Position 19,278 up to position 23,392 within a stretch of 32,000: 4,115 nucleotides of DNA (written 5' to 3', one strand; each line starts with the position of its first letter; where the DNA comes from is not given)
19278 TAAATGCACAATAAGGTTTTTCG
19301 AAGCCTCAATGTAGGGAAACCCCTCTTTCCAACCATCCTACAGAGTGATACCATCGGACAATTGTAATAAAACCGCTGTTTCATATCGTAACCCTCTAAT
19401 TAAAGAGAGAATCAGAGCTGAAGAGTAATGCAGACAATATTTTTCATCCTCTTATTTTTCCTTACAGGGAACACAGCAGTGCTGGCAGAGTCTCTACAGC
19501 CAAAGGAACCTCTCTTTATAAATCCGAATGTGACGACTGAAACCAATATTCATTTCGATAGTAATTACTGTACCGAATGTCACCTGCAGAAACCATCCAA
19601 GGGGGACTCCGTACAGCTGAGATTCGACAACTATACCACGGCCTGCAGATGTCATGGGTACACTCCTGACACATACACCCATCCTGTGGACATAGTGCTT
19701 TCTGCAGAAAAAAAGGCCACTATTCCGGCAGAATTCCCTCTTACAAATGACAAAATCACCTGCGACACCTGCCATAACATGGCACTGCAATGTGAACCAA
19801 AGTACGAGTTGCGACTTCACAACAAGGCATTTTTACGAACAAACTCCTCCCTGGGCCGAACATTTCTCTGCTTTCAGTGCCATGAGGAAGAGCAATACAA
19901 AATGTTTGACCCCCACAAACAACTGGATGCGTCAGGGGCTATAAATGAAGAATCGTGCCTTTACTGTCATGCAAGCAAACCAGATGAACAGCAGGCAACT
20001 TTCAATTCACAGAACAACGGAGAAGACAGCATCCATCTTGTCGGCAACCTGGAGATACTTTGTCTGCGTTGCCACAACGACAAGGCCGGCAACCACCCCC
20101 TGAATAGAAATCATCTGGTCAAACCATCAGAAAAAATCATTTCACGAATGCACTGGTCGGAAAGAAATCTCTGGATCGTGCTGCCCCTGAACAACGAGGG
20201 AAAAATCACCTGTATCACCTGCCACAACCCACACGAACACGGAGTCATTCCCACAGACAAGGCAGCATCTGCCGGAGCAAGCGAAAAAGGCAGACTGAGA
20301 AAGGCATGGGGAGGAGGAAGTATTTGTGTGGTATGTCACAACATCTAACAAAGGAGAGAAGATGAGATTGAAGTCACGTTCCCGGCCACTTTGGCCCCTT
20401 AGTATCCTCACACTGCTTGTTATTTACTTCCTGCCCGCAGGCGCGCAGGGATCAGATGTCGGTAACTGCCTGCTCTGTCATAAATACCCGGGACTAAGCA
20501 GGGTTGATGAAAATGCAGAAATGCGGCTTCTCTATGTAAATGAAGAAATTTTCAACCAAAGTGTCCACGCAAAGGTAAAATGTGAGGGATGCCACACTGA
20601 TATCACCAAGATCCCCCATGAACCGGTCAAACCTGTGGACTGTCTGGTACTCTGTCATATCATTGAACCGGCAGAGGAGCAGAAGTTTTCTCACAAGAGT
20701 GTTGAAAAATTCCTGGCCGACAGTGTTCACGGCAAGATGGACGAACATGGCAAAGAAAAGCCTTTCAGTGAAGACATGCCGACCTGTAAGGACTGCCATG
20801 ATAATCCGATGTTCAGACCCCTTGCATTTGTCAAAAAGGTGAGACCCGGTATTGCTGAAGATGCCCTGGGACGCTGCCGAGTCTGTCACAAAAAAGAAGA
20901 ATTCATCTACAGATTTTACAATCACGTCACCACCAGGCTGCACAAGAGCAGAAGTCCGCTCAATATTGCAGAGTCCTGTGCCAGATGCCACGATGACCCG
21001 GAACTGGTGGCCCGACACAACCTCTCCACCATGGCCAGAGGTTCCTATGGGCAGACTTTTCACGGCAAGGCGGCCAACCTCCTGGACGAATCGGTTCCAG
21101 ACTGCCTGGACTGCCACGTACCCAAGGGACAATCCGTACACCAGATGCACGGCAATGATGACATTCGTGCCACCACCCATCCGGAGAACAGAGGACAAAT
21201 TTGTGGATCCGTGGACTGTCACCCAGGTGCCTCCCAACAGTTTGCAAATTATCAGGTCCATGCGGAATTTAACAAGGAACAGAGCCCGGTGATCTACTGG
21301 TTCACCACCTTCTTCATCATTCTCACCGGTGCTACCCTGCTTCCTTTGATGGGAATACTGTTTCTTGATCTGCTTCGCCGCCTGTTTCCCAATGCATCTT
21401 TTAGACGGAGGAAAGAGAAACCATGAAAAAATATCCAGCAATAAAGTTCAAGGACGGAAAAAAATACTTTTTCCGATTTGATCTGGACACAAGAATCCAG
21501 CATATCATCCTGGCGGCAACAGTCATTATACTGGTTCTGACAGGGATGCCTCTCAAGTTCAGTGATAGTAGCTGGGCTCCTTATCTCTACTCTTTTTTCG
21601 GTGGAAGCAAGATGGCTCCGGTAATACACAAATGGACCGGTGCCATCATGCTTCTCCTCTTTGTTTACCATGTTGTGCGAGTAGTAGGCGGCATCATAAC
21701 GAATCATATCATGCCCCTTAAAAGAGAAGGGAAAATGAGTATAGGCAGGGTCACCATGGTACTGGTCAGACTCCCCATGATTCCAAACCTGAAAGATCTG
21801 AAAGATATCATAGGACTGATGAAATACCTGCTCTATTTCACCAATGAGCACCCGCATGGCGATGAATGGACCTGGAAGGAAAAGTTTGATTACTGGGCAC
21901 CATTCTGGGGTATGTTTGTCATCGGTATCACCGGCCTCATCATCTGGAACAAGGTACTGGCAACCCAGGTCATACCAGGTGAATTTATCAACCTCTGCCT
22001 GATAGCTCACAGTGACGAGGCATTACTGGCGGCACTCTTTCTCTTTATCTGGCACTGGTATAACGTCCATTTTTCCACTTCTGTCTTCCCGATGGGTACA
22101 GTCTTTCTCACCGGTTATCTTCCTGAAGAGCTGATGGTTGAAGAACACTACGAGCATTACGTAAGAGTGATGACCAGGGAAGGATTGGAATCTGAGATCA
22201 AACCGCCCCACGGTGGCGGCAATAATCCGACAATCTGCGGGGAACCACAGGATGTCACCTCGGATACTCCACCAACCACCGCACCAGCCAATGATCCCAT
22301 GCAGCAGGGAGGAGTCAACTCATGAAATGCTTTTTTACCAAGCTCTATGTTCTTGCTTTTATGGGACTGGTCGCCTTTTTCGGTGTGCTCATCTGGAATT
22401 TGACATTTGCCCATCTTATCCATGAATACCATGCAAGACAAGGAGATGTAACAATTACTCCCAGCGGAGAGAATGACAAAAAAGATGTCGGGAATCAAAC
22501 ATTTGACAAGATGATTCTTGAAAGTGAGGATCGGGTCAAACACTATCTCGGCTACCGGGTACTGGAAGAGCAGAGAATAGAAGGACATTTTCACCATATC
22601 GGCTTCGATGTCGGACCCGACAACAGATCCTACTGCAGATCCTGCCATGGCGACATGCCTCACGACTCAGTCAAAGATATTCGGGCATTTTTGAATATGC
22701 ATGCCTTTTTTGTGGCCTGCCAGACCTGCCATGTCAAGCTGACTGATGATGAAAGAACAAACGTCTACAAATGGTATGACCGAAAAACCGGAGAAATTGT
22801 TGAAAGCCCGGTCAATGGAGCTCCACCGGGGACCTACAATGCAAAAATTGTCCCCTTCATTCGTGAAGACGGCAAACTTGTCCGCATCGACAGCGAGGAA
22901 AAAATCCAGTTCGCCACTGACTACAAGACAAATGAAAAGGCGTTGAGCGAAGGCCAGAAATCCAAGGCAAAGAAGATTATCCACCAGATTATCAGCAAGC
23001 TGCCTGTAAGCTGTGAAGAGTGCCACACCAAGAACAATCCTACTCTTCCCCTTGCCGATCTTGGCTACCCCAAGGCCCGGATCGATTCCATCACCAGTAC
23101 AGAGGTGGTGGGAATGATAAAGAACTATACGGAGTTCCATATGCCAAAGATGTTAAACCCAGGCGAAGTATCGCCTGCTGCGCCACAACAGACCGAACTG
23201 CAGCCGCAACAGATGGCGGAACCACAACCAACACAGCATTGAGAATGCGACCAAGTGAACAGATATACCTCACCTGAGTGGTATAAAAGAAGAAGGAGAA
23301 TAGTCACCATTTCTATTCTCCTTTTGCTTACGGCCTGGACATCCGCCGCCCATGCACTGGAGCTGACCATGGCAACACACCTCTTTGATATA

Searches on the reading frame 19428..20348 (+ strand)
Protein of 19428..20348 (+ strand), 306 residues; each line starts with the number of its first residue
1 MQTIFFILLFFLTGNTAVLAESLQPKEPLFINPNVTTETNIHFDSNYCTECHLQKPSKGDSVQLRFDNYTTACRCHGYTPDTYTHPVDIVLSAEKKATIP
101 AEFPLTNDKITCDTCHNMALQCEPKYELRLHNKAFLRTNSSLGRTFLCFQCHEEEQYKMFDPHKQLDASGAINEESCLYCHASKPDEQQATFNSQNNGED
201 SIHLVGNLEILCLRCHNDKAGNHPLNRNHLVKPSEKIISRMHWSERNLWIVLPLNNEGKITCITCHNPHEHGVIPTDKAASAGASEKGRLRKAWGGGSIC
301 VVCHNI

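Call 5: search_protein_families(library=pfam, proteins=[window:19428-20348:+], max_evalue=0.01)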
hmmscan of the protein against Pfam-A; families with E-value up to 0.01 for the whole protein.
window:19428-20348:+ (306 aa): 3 families
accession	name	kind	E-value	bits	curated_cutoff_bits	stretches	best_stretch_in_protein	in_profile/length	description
PF14522.11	Cytochrome_C7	-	6.1e-08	32.8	24.8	2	108-181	12-66/67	Cytochrome c7 and related cytochrome c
PF09699.15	Paired_CXXCH_1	-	2.4e-07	30.8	20.6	0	257-270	6-17/41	Doubled CXXCH motif (Paired_CXXCH_1)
PF14537.11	Cytochrom_c3_2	-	6.1e-06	27.1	25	1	147-219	8-67/79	Cytochrome c3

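Call 6: search_protein_families(library=ncbifam, proteins=[window:19428-20348:+], max_evalue=0.01)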
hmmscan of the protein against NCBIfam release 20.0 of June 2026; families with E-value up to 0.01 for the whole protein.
window:19428-20348:+ (306 aa): 3 families
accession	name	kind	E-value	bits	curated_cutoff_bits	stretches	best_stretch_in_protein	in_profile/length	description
TIGR01905.1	paired_CXXCH_1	subfamily_domain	9.7e-07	28.6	25.2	0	145-155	29-39/41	doubled CXXCH domain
TIGR03508.1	decahem_SO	subfamily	5.1e-05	22.9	192.2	1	147-229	4-90/258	DmsE family decaheme c-type cytochrome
NF041028.1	decahem_GSU2203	exception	0.00017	20.9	325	0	147-278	150-264/317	GSU2203 family decaheme c-type cytochrome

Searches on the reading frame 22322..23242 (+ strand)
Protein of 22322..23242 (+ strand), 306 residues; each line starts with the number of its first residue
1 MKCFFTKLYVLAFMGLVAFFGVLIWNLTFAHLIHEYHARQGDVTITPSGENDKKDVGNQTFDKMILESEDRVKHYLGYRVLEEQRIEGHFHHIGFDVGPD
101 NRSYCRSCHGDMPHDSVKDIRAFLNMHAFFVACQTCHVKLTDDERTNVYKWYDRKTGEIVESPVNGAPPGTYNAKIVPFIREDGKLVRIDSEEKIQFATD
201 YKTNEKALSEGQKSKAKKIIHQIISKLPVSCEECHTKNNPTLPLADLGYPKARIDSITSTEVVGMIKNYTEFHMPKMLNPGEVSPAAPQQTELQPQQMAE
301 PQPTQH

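Call 5: search_protein_families(library=pfam, proteins=[window:22322-23242:+], max_evalue=0.01)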
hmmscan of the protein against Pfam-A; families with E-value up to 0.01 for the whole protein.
window:22322-23242:+ (306 aa): 6 families
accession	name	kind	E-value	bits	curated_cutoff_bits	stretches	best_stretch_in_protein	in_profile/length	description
PF14522.11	Cytochrome_C7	-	0.00068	19.8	24.8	0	102-141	13-52/67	Cytochrome c7 and related cytochrome c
PF09086.16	DUF1924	-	0.0014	19.4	22.5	0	102-161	26-81/96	Domain of unknown function (DUF1924)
PF02085.21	Cytochrom_CIII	-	0.0014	19.3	22.9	0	202-239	53-86/101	Class III cytochrome C family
PF22113.1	Mtrc-MtrF_II-IV_dom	-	0.0027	17.7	30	0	104-242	8-95/176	Outer membrane cytochrome MtrC/MtrF-like, domains II/IV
PF14537.11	Cytochrom_c3_2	-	0.0078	17.1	25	0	102-140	26-67/79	Cytochrome c3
PF13442.11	Cytochrome_CBB3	-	0.0084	16.9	27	0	230-260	13-43/68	Cytochrome C oxidase, cbb3-type, subunit III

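Call 6: search_protein_families(library=ncbifam, proteins=[window:22322-23242:+], max_evalue=0.01)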
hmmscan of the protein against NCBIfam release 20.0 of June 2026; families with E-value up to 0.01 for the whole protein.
window:22322-23242:+ (306 aa): 6 families
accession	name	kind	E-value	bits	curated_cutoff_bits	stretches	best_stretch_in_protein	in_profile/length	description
TIGR04315.1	octaheme_Shew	subfamily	1.5e-09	37.4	375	1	99-159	216-272/440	tetrathionate reductase family octaheme c-type cytochrome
NF033196.2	c_type_nonphoto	exception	0.00095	19.3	70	0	207-239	5-38/98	c-type cytochrome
NF045713.1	CxxCH_16_HmcA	equivalog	0.0023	16.6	400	0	103-143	199-239/541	sulfate respiration complex hexadecaheme cytochrome HmcA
NF045722.1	c3_cytochr_TmcA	equivalog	0.0037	17.1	114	0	103-139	81-112/125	acidic tetraheme cytochrome c3 TmcA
TIGR03507.1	decahem_SO1788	subfamily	0.0053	15.2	209.3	0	29-147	203-286/672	OmcA/MtrC family decaheme c-type cytochrome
TIGR03508.1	decahem_SO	subfamily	0.0084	15.6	192.2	0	104-140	214-251/258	DmsE family decaheme c-type cytochrome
